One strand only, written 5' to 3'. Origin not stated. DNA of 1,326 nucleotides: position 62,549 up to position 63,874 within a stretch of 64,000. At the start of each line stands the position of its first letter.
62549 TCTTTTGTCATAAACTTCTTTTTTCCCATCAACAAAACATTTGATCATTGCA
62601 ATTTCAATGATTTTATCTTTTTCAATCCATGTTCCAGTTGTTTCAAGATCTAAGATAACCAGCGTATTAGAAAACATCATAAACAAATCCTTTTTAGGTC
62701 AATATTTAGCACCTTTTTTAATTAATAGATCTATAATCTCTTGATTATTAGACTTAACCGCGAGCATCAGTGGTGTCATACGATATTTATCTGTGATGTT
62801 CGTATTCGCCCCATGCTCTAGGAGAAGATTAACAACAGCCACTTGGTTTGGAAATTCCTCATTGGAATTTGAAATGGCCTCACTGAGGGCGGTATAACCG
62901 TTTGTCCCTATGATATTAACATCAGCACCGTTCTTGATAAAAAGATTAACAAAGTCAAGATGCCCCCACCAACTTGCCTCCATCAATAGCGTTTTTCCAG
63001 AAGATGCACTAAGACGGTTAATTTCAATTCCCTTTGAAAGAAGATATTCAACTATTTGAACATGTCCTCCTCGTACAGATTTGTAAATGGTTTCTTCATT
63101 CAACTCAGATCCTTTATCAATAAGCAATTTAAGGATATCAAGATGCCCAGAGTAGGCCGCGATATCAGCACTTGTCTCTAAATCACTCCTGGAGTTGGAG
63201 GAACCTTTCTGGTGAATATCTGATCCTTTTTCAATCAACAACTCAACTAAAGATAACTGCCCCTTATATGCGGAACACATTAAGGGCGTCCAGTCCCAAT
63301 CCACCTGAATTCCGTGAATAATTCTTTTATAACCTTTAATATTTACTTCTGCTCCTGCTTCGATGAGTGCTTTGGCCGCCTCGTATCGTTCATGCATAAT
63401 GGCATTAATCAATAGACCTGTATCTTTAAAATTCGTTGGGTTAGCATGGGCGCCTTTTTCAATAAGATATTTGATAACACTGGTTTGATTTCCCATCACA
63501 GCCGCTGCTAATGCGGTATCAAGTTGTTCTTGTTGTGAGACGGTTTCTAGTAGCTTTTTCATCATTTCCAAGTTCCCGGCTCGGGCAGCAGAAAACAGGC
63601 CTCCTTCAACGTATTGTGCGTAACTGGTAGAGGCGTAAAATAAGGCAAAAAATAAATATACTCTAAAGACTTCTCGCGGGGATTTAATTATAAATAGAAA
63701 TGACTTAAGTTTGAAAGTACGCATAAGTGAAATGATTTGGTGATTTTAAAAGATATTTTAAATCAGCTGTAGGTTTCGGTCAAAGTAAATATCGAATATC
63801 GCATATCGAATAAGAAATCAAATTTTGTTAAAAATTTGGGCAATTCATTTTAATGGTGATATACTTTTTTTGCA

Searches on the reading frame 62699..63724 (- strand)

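Call 52: search_protein_families(library=pfam, proteins=[window:62699-63724:-], max_evalue=0.00001)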
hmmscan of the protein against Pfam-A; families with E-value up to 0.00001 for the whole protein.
window:62699-63724:- (341 aa): 7 families
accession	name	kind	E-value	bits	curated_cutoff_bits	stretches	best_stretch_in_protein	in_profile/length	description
PF12796.13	Ank_2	-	3e-51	172.4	27.3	4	188-271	3-88/90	Ankyrin repeats (3 copies)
PF00023.36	Ank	-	8.6e-49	161.2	21.1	0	243-272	2-31/33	Ankyrin repeat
PF13637.12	Ank_4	-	3.2e-38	129.3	22.7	2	219-263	7-50/50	Ankyrin repeats (many copies)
PF13606.12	Ank_3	-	3.2e-35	116.1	22.3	0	315-340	2-27/30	Ankyrin repeat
PF13857.12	Ank_5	-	1e-27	96.3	27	0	301-338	1-39/56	Ankyrin repeats (many copies)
PF24521.3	Ank_KRIT1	-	5.2e-11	42.9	80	0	36-98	15-77/149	KRIT1 ankyrin-repeats domain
PF23745.1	ANK_LRRK2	-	1.7e-09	38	27.5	0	245-337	33-115/130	LRRK2 ANK repeat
